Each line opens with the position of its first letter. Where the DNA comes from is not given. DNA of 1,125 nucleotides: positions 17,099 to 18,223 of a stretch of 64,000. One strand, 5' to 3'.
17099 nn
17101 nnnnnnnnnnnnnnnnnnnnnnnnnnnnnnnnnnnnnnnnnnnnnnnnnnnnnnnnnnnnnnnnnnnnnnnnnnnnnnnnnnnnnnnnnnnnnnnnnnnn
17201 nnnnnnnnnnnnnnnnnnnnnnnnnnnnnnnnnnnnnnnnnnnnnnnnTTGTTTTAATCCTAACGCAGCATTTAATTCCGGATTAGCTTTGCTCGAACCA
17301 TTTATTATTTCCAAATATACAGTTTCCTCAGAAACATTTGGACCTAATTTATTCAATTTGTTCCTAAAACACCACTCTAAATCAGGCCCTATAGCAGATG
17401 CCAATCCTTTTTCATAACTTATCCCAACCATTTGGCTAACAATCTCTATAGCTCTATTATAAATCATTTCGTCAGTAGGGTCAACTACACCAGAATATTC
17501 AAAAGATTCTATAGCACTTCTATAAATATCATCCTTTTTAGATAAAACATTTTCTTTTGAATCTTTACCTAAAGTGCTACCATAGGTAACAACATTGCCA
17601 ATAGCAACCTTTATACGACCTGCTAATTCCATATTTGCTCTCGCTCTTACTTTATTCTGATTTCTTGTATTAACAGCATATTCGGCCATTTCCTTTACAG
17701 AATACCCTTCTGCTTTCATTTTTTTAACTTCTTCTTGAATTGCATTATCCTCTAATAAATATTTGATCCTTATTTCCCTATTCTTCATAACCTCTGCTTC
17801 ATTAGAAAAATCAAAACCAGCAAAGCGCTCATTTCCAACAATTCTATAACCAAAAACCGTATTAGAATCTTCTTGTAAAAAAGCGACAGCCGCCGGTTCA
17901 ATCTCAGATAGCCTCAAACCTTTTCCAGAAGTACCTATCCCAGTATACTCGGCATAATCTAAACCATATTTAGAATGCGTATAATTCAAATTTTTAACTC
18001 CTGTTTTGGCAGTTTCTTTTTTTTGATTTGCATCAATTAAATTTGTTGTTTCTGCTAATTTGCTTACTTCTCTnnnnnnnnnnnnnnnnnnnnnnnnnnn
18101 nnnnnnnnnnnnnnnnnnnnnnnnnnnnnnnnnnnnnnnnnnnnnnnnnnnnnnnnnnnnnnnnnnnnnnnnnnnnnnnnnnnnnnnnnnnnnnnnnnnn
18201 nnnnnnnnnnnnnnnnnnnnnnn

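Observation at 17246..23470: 2074-aa T7SS-linked giant protein combining LXG-like hairpin, glycine-zipper membrane region and an internal HD phosphohydrolase signature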

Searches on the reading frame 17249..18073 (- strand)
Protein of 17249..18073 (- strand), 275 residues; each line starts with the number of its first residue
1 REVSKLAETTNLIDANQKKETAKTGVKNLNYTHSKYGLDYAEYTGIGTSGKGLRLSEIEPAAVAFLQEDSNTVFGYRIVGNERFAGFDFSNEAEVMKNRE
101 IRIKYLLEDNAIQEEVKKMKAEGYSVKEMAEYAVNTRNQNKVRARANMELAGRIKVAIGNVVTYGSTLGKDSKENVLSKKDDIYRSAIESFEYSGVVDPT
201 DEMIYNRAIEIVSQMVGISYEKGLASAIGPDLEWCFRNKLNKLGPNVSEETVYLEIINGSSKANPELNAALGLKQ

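Call 37: search_protein_families(library=pfam, proteins=[window:17249-18073:-], max_evalue=10)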
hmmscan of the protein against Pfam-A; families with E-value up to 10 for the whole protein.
window:17249-18073:- (275 aa): 2 families
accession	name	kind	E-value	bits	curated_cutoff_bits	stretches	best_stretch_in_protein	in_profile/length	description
PF00441.29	Acyl-CoA_dh_1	-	0.091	13.3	22.4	1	94-146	35-86/150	Acyl-CoA dehydrogenase, C-terminal domain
PF17660.6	BTRD1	-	1.2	9.6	23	0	110-133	13-36/50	Polyglycine hydrolase-like, structural repeat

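Call 107: search_solved_structures(query=A8, max_evalue=10, show_alignments=1)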
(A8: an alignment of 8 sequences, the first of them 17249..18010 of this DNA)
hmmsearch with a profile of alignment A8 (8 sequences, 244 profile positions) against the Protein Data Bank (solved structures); distinct sequences matched with E-value up to 10: 4.
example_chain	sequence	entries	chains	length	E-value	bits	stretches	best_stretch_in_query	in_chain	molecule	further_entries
7mwr_B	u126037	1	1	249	0.072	15.8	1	79-191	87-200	LHD101B4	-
5cwb_A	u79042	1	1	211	0.27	14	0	75-100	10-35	Designed helical repeat protein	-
2qhp_A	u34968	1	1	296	1.1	11.9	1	32-79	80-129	Fructokinase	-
8cwy_A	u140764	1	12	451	2.8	10.6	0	76-100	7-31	T32-15-1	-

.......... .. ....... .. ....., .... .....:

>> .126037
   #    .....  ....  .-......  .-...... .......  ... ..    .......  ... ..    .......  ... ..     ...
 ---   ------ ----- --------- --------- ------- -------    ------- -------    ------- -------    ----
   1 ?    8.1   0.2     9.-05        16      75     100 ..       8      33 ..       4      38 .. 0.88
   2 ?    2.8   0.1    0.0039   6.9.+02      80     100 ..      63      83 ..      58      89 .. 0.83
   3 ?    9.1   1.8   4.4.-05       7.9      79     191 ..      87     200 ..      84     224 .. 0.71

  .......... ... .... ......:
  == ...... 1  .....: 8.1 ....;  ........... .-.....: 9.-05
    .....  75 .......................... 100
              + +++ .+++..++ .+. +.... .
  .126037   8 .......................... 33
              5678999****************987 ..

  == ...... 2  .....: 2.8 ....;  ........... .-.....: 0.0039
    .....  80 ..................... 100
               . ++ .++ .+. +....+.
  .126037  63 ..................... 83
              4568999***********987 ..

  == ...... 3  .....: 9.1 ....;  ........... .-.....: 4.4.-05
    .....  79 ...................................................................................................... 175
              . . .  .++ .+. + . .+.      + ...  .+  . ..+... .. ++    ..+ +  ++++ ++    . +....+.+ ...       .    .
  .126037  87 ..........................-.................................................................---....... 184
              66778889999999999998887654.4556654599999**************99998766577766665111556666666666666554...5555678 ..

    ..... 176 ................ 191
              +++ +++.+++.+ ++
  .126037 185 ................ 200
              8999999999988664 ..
